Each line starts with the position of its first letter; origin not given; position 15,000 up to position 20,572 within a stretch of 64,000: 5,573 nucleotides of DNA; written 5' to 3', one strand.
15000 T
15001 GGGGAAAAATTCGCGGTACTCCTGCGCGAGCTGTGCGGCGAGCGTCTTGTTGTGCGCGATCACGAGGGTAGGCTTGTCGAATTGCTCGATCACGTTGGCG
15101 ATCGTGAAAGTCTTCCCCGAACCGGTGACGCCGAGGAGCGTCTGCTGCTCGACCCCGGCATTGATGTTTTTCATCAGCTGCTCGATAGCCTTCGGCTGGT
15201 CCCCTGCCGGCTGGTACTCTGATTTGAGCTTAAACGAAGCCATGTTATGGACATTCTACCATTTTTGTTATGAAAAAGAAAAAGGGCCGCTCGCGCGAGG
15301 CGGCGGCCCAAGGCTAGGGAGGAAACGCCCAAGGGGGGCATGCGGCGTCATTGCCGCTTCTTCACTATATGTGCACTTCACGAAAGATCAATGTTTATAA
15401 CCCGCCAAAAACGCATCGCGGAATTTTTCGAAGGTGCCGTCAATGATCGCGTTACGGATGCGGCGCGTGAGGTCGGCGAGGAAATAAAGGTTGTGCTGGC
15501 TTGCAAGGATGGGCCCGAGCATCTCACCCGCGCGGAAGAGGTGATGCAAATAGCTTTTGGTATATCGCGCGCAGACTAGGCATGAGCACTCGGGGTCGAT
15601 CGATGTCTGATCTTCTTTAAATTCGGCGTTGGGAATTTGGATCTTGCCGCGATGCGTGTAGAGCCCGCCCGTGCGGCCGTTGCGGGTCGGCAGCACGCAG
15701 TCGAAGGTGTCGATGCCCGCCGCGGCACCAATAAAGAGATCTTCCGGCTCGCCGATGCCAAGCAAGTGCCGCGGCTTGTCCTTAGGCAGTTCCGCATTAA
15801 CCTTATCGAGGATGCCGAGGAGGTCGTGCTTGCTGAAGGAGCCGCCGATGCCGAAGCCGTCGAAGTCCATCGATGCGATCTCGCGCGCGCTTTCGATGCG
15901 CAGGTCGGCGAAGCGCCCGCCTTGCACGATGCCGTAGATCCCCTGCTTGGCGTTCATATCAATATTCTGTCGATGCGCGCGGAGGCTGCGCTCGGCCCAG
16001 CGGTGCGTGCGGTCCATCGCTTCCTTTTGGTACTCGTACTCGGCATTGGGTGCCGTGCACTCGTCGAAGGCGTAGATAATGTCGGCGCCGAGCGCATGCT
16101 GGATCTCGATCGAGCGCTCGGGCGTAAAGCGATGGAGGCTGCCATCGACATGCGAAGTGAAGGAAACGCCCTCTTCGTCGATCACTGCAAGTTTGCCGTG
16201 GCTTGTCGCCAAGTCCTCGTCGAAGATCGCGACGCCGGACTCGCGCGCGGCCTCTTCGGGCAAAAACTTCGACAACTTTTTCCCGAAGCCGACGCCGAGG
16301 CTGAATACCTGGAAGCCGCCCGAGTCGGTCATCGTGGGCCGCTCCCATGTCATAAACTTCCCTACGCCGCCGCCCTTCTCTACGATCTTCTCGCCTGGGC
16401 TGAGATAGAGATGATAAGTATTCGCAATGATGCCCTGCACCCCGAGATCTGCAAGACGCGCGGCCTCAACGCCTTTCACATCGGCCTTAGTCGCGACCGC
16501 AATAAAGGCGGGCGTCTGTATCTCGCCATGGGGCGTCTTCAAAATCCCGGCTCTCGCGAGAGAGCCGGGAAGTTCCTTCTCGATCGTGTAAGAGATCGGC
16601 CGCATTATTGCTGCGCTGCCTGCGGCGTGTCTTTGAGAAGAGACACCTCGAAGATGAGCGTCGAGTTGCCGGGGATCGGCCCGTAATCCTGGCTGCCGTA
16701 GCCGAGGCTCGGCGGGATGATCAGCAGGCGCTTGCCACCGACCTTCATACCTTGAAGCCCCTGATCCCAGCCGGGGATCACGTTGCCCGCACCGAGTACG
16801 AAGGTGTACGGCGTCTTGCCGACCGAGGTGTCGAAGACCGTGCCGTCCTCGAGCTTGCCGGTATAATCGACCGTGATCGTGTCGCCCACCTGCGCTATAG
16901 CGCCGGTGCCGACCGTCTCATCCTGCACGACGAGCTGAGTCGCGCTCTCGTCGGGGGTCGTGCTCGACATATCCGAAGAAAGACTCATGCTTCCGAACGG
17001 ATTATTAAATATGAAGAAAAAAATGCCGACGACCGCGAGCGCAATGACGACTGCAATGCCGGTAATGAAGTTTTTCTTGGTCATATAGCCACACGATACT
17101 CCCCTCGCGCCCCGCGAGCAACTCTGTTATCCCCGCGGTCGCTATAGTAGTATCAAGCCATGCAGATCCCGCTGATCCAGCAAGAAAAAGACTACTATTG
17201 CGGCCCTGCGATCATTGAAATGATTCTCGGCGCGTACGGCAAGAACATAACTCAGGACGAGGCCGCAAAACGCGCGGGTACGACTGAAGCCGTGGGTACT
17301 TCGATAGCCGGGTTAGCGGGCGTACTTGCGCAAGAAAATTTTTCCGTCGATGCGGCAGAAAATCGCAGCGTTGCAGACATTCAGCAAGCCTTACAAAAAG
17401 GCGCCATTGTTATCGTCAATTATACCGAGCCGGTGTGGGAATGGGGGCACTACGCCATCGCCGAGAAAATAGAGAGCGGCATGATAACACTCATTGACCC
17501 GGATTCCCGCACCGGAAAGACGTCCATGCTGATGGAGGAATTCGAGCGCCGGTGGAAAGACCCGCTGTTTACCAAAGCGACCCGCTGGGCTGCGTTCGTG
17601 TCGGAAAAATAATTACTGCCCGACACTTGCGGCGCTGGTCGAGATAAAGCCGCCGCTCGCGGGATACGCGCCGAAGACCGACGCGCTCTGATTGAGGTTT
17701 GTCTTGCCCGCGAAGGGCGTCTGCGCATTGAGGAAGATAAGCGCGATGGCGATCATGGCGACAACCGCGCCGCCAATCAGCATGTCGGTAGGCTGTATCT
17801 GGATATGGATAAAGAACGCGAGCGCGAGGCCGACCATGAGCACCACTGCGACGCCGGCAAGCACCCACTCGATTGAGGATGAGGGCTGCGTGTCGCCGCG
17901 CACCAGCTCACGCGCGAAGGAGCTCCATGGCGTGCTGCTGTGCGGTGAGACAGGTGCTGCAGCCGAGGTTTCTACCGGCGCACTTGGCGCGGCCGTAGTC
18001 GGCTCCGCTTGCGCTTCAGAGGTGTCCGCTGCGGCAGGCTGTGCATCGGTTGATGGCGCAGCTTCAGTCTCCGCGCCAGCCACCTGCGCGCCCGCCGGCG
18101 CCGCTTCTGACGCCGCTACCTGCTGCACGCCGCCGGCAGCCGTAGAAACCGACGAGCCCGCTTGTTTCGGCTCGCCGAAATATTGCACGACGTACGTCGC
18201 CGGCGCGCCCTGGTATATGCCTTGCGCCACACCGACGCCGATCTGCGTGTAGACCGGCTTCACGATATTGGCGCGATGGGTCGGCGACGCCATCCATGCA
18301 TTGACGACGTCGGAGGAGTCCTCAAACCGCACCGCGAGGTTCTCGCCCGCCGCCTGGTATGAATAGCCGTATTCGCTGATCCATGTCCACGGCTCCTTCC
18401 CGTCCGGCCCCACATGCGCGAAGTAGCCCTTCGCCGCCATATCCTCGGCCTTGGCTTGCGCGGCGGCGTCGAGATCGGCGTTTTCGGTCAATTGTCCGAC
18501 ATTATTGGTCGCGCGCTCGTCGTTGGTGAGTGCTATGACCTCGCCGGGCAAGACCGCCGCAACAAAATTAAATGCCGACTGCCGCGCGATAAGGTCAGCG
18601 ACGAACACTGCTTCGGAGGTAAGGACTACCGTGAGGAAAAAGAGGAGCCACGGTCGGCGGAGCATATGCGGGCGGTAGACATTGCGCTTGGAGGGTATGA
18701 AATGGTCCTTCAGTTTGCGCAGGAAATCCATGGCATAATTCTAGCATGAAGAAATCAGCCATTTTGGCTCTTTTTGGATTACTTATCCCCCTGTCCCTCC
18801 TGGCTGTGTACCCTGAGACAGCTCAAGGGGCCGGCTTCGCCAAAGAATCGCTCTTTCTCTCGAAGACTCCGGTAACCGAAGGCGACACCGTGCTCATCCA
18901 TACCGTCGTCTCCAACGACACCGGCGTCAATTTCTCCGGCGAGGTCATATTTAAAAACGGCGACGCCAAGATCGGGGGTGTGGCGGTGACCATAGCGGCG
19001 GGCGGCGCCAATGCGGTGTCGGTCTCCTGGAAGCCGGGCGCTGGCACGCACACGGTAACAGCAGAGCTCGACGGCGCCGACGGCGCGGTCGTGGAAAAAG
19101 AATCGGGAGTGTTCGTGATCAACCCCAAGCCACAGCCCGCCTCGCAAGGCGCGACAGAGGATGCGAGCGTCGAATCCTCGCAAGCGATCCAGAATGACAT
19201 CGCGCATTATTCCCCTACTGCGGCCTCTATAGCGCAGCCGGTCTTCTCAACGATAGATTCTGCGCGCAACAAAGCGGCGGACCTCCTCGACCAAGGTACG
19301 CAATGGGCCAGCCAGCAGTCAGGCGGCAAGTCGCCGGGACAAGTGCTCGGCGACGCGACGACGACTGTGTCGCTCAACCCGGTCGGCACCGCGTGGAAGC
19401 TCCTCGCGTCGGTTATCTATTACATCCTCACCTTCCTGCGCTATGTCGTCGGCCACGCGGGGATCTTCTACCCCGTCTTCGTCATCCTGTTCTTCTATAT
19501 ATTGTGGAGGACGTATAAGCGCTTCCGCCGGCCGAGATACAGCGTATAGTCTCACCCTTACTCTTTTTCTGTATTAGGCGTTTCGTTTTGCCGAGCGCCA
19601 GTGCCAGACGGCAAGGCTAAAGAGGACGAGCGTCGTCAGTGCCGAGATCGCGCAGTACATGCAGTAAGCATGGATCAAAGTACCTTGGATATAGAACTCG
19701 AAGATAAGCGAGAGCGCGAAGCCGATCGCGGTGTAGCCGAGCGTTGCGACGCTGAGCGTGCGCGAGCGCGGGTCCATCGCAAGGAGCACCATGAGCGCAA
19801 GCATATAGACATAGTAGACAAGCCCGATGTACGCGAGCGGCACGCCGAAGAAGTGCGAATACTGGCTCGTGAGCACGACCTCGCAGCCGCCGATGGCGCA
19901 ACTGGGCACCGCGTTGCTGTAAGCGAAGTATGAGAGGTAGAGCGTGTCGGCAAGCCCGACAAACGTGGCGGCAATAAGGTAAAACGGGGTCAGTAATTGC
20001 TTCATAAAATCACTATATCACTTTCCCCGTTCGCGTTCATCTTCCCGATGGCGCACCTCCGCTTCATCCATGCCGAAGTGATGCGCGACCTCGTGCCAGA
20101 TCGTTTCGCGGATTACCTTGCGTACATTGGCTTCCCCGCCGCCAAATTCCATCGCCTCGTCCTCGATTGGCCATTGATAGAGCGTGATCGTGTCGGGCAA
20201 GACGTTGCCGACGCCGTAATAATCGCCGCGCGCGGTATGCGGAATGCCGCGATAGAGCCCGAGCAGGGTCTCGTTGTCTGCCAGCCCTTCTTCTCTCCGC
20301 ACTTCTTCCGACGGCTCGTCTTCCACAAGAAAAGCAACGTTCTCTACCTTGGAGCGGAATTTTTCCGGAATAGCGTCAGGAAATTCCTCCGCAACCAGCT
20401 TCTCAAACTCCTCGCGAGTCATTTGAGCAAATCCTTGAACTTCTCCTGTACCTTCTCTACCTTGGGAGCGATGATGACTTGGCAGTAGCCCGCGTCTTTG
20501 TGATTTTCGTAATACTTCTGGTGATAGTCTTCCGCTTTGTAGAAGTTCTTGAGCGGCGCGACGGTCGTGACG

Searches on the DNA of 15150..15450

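Call 61: search_rna_families(source=window, start=15150, end=15450, threshold=gathering, show_alignments=1)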
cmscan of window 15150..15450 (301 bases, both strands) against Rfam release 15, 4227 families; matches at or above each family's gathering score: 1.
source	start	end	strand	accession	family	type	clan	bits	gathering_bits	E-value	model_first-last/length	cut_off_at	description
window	15270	15346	-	RF00519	suhB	Gene; sRNA;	CL00108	57.5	41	1.5e-11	1-77/77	no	Makes More Granules Regulator RNA (mmgR)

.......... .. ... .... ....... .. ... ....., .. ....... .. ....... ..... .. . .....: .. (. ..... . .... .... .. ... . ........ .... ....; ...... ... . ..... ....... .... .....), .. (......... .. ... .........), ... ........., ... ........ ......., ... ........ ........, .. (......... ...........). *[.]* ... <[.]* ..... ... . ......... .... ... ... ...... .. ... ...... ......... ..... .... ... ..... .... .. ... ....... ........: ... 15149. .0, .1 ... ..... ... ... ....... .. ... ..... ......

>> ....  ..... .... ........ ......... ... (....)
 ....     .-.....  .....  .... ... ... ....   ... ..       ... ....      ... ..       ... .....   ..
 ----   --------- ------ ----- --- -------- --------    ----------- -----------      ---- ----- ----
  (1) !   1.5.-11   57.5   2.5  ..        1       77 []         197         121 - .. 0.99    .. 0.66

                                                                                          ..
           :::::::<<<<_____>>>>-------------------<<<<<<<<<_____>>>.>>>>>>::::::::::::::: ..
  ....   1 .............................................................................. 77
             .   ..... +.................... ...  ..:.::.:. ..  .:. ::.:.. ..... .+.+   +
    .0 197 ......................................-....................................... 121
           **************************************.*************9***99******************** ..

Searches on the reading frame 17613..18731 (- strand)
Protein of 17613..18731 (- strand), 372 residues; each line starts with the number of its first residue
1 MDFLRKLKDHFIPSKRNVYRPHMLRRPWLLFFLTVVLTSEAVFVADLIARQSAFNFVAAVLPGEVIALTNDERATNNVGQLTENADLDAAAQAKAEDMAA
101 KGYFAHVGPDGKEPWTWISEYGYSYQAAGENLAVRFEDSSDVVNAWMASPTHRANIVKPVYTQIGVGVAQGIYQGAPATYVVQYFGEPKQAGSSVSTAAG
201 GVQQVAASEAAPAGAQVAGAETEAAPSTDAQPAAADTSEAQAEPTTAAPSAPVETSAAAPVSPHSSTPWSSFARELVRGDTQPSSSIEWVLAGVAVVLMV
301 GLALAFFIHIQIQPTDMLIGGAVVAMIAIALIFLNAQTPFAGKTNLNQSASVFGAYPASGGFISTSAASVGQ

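Call 26: search_protein_families(library=pfam, max_evalue=1, proteins=[window:17613-18731:-])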
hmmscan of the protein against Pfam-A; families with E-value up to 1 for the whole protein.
window:17613-18731:- (372 aa): 4 families
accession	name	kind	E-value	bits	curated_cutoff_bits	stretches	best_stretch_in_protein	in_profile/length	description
PF00188.32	CAP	-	8.1e-20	72.3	21.1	1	67-185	2-117/117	Cysteine-rich secretory protein family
PF01456.22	Mucin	-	0.18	12.2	34.7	1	194-293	34-129/143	Mucin-like glycoprotein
PF19439.4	CLEC16A_C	-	0.53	9.2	22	1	118-268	589-734/767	CLEC16A C-terminal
PF19407.5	DUF5979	-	0.94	10.6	25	0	176-254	17-96/104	Domain of unknown function (DUF5979)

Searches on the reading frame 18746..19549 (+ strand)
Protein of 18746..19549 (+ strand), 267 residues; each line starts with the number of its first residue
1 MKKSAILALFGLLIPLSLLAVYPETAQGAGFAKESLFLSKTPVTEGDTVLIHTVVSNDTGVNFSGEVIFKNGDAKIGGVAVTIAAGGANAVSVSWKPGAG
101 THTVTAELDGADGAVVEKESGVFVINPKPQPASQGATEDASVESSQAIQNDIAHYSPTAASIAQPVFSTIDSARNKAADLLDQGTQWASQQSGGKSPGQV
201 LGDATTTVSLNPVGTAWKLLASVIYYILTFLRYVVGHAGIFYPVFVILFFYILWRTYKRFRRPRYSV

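Call 26: search_protein_families(library=pfam, max_evalue=1, proteins=[window:18746-19549:+])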
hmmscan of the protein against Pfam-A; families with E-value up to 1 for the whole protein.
window:18746-19549:+ (267 aa): 3 families
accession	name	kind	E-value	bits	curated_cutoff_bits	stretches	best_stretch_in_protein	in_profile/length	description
PF16640.11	Big_3_5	-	5.6e-07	30.5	35.5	1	39-113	4-74/88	Bacterial Ig-like domain (group 3)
PF18942.5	DUF5689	-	0.11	12.8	28.6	1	44-90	22-65/217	Family of unknown function (DUF5689)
PF10960.13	Holin_BhlA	-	0.33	11.4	22.6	1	238-259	12-33/70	BhlA holin family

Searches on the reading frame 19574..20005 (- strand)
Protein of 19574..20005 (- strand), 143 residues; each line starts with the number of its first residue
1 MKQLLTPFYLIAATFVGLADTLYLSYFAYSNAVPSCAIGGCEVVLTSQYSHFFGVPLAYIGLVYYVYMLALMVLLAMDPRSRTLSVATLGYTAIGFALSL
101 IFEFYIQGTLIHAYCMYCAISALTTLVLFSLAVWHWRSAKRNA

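Call 26: search_protein_families(library=pfam, max_evalue=1, proteins=[window:19574-20005:-])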
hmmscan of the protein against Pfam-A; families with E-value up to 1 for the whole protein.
window:19574-20005:- (143 aa): 1 family
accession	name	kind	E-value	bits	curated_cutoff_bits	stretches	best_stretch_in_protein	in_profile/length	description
PF07884.19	VKOR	-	3.3e-21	76.3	27.5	1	10-132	3-133/134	Vitamin K epoxide reductase family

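Call 27: search_protein_families(library=ncbifam, max_evalue=0.01, proteins=[window:19574-20005:-])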
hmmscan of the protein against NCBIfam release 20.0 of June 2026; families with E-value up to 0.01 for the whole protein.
window:19574-20005:- (143 aa): 3 families
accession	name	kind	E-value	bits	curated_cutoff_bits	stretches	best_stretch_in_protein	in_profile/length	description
NF011480.0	PRK14889.1-4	equivalog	1.6e-13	51.3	120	1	10-133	9-127/132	VKOR family protein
NF011478.0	PRK14889.1-1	equivalog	1.1e-05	25.5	182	1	11-123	10-131/152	VKOR family protein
NF011479.0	PRK14889.1-2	equivalog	0.0057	16.9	264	1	14-132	17-139/145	VKOR family protein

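Call 59: search_solved_structures(query=window:19577-20005:-, max_evalue=1, show_alignments=2)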
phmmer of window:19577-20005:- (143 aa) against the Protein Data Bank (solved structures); distinct sequences matched with E-value up to 1: 3.
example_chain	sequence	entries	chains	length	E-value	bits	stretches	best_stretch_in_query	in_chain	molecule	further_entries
4nv2_A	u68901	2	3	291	1.1e-08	38.7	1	10-125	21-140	VKORC1/thioredoxin domain protein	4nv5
4nv6_A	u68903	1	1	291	1.3e-08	38.5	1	10-125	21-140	VKORC1/thioredoxin domain protein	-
3kp9_A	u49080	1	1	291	2.7e-07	34.2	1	10-125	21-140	VKORC1/thioredoxin domain protein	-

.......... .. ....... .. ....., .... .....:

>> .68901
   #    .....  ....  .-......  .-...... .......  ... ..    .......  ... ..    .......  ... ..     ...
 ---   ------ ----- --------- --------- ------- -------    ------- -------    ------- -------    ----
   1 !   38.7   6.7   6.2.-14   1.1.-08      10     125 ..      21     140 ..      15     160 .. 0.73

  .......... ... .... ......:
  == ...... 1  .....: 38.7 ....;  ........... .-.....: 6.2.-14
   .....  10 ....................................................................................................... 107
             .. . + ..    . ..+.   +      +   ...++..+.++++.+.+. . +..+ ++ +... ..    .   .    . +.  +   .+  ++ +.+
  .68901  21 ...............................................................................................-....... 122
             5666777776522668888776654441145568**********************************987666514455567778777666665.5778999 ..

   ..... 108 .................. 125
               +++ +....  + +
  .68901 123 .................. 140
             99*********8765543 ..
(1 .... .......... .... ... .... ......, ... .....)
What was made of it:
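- On VKOR family (thiol:quinone oxidoreductase): 'SCAIGGC' and 'CMYC' align to the catalytic cysteines of Synechococcus VKOR 4NV2 (calls 26, 59).
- Closest known: DsbB or VKOR, then quinone, then terminal oxidase: the oxidative protein-folding chain. Same: These are the two membrane steps of that chain (calls 26, 59).
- VKOR: Pfam match above cut-off, with all four catalytic cysteines aligned to Synechococcus VKOR (calls 26, 59).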

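Call 60: find_homologous_proteins(query=window:19577-20005:-)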
Query window:19577-20005:- (143 aa): 369 proteins with E <= 0.001 among 417 candidates; the best 120 are listed.
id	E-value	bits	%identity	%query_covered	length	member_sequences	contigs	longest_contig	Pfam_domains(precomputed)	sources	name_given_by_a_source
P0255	1.4e-85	302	100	100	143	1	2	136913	PF07884.20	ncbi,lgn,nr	ncbi:MAG TPA: vitamin K epoxide reductase family protein [Candidatus Paceibacterota bacterium]|nr:vi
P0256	6.4e-67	242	79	99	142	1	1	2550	PF07884.20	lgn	-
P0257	7.8e-67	242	81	98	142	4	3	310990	PF07884.20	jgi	jgi:uncharacterized membrane protein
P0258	5.0e-65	236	79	97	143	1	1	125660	PF07884.20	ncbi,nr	ncbi:MAG TPA: vitamin K epoxide reductase family protein [Candidatus Paceibacterota bacterium]|nr:vi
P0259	8.0e-65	235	78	99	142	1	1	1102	PF07884.20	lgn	-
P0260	4.6e-63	229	76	99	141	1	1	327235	PF07884.20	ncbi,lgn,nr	ncbi:MAG TPA: vitamin K epoxide reductase family protein [Candidatus Paceibacterota bacterium]|nr:vi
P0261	6.7e-61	222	78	97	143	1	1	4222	PF07884.20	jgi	jgi:uncharacterized membrane protein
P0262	2.1e-60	221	72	99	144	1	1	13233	PF07884.20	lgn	-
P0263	5.6e-60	219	76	96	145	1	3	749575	PF07884.20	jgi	jgi:uncharacterized membrane protein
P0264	2.9e-59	217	72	95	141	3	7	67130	PF07884.20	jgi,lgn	jgi:uncharacterized membrane protein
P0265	1.9e-57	211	72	96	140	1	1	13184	PF07884.20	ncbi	-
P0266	2.8e-57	211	74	94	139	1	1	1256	PF07884.20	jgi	jgi:uncharacterized membrane protein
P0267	1.5e-56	208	75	93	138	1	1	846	PF07884.20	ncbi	-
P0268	2.7e-56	208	72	97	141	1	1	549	PF07884.20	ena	-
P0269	7.5e-56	206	74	95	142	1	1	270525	PF07884.20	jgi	jgi:uncharacterized membrane protein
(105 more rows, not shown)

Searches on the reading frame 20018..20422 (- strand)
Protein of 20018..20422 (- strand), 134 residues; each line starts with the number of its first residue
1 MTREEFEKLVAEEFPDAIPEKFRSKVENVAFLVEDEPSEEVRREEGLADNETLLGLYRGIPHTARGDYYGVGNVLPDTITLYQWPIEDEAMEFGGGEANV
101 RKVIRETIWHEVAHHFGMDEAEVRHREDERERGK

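Call 26: search_protein_families(library=pfam, max_evalue=1, proteins=[window:20018-20422:-])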
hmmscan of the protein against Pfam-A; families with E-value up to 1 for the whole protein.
window:20018-20422:- (134 aa): 2 families
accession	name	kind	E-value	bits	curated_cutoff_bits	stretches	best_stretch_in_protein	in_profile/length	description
PF06262.17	Zincin_1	-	2.6e-24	85.4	22.4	1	27-125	2-94/97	Zincin-like metallopeptidase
PF11248.13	DUF3046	-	0.4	11.5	25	0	1-17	1-17/62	Protein of unknown function (DUF3046)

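Call 27: search_protein_families(library=ncbifam, max_evalue=0.01, proteins=[window:20018-20422:-])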
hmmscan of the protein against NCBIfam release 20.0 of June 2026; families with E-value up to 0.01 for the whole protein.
window:20018-20422:- (134 aa): 0 families
